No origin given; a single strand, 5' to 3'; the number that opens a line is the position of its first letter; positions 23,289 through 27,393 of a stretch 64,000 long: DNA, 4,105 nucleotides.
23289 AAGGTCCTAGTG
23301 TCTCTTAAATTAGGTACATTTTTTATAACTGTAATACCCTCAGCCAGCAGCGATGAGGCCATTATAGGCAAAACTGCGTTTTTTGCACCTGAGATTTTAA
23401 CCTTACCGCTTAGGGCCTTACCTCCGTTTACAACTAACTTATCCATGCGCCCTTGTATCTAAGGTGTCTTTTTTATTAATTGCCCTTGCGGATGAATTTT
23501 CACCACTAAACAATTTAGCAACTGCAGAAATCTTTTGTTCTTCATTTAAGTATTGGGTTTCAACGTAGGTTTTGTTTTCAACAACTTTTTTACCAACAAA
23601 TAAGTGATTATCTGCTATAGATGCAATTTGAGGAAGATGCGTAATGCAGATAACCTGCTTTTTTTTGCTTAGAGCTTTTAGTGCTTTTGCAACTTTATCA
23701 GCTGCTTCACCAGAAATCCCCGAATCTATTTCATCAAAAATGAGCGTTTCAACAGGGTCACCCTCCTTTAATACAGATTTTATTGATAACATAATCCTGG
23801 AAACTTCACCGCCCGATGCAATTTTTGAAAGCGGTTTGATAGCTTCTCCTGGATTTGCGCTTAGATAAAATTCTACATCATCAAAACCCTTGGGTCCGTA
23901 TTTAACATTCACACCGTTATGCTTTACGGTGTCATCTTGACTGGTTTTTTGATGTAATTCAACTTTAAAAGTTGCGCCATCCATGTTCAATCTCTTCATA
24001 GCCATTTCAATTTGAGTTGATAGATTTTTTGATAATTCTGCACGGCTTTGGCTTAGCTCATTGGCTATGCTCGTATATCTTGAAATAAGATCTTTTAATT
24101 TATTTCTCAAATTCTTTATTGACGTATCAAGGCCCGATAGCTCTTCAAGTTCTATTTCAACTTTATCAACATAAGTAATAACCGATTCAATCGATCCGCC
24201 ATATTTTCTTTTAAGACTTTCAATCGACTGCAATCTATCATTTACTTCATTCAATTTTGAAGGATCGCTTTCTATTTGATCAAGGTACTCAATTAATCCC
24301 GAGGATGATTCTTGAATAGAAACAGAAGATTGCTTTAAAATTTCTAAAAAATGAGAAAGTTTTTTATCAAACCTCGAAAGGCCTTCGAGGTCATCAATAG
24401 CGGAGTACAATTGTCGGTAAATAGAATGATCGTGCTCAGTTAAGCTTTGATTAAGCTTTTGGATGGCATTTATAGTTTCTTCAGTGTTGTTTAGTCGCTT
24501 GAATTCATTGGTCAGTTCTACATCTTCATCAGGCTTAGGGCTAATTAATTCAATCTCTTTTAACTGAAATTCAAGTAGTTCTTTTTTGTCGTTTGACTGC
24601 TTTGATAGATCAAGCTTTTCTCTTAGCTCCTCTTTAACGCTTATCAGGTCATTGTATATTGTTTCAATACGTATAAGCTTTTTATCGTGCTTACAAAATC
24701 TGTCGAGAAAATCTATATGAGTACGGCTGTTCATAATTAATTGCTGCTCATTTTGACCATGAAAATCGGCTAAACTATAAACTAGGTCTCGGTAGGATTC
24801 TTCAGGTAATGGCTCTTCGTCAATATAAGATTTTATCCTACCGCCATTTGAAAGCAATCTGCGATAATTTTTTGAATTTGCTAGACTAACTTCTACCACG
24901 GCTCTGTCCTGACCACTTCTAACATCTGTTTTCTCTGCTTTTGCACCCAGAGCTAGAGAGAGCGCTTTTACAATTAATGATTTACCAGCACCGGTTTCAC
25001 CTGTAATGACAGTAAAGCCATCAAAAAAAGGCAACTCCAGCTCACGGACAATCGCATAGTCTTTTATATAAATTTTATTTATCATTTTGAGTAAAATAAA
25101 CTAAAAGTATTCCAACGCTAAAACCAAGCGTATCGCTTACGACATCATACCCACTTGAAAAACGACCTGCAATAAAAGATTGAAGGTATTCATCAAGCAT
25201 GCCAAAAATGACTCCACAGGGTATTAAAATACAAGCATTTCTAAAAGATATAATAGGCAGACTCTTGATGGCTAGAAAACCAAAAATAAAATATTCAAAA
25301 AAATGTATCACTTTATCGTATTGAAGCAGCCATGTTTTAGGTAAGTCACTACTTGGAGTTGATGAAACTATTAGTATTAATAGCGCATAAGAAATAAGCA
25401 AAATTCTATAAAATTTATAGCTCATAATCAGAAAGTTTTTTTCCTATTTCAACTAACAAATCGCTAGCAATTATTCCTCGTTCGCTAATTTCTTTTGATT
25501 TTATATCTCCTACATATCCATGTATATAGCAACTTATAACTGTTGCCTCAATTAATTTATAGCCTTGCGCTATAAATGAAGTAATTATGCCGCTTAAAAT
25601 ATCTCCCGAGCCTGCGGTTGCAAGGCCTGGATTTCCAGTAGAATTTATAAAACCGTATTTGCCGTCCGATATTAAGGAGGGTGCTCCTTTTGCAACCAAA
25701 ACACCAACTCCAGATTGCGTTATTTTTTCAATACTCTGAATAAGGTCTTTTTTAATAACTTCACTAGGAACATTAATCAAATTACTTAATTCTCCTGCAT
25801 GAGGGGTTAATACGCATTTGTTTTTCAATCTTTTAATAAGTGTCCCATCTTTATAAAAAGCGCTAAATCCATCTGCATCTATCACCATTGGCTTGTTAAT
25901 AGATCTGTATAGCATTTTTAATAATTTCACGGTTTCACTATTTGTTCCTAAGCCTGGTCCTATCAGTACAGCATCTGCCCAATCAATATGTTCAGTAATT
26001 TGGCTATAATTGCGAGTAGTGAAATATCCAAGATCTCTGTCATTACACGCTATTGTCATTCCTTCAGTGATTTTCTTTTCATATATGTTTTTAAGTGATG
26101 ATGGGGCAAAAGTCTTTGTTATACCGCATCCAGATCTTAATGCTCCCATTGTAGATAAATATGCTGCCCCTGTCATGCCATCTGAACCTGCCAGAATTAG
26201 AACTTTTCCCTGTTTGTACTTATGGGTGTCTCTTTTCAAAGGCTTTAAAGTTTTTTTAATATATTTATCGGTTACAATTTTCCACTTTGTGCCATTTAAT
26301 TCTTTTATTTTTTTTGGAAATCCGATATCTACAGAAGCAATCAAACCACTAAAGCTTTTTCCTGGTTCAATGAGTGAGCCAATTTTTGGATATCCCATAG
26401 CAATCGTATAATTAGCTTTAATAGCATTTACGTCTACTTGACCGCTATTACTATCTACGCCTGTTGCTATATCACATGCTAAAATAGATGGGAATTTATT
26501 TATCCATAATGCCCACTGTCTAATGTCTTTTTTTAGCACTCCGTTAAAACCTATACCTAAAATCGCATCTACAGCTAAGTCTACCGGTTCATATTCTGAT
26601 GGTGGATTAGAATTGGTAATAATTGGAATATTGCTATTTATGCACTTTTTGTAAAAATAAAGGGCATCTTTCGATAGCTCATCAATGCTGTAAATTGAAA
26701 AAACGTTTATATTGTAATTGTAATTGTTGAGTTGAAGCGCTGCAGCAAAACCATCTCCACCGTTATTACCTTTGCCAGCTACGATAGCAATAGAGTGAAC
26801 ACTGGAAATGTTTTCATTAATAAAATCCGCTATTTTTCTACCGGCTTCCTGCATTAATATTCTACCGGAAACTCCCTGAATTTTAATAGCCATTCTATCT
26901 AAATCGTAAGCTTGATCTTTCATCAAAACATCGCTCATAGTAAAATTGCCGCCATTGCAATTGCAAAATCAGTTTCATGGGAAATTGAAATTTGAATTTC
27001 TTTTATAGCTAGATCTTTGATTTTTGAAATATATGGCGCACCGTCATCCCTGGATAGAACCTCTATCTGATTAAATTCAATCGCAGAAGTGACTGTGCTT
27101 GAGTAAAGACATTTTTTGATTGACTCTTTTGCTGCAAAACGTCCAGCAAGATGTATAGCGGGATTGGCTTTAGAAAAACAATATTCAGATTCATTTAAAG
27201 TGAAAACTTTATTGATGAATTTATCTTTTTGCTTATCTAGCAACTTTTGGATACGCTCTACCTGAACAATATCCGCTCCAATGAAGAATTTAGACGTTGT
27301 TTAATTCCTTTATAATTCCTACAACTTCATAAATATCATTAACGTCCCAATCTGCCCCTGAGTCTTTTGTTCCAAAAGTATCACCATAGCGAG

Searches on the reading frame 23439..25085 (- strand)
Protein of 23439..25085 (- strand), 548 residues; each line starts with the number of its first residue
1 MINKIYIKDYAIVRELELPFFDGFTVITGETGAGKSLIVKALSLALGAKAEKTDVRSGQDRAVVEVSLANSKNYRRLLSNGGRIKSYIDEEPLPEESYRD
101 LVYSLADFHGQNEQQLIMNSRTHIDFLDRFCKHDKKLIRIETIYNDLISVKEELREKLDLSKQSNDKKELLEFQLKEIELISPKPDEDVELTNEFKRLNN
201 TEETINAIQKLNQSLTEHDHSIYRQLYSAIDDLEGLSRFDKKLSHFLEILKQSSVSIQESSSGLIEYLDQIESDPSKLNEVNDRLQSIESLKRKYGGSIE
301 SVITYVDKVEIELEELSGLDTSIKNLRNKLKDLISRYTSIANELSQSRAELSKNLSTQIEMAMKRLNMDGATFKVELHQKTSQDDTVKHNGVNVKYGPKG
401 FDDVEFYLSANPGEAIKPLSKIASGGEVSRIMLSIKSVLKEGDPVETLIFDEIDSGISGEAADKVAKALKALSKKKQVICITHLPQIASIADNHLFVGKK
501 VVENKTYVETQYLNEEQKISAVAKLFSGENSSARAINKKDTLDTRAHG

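Call 17: search_protein_families(library=pfam, proteins=[window:23439-25085:-], max_evalue=0.00001)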
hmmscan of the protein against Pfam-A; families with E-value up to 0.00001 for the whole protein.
window:23439-25085:- (548 aa): 5 families
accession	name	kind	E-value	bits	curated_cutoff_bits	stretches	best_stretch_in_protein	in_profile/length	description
PF02463.25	SMC_N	-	2.4e-14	53.7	40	1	2-496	2-210/220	RecF/RecN/SMC N terminal domain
PF13476.12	AAA_23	-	5e-13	50.6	27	1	4-217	1-195/201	AAA domain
PF13304.12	AAA_21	-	8.5e-10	39.6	27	0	438-487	255-302/304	AAA domain, putative AbiEii toxin, Type IV TA system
PF13175.12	AAA_15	-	1.3e-06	28.8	32.1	0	1-488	1-374/374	AAA ATPase domain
PF13401.12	AAA_22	-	9.4e-06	26.4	27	0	23-79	6-52/130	AAA domain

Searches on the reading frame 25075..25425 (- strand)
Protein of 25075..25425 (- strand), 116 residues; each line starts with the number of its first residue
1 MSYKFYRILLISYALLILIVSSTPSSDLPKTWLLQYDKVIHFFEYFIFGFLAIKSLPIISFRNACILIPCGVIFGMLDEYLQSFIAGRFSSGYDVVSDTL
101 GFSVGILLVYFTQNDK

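Call 17: search_protein_families(library=pfam, proteins=[window:25075-25425:-], max_evalue=0.00001)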
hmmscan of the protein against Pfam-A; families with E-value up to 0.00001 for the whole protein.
window:25075-25425:- (116 aa): 1 family
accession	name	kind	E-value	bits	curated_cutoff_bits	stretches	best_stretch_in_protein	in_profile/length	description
PF04892.17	VanZ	-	4.8e-10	40.6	30.1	1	33-111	55-124/126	VanZ like family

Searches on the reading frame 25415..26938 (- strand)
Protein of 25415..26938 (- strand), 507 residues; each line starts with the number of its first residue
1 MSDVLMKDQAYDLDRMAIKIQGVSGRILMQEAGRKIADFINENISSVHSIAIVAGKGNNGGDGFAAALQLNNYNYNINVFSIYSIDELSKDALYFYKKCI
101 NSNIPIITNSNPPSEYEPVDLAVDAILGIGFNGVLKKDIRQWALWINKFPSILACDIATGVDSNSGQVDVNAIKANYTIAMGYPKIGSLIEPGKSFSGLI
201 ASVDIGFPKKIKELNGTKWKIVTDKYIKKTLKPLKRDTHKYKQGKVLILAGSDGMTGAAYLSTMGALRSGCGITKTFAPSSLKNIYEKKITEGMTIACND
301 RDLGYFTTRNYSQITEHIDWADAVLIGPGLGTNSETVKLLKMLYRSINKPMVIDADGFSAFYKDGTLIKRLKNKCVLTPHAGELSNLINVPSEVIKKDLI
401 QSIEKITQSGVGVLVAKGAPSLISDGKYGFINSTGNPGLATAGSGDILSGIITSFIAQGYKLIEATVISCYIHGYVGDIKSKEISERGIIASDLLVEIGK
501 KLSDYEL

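Call 17: search_protein_families(library=pfam, proteins=[window:25415-26938:-], max_evalue=0.00001)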
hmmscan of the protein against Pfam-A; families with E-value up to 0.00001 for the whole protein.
window:25415-26938:- (507 aa): 2 families
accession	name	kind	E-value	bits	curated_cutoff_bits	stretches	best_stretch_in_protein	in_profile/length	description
PF01256.23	Carb_kinase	-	3.9e-46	157.9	27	1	246-494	1-236/242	NAD(P)H-hydrate dehydratase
PF03853.21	YjeF_N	-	1e-39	136.7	24.9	1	27-187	3-169/169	YjeF-related protein N-terminus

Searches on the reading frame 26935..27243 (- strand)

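Call 17: search_protein_families(library=pfam, proteins=[window:26935-27243:-], max_evalue=0.00001)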
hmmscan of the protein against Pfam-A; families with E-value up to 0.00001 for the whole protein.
window:26935-27243:- (102 aa): 1 family
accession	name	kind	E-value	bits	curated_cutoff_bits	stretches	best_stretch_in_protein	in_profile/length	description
PF01648.25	ACPS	-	1.8e-12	47.7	25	1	4-98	17-111/111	4'-phosphopantetheinyl transferase superfamily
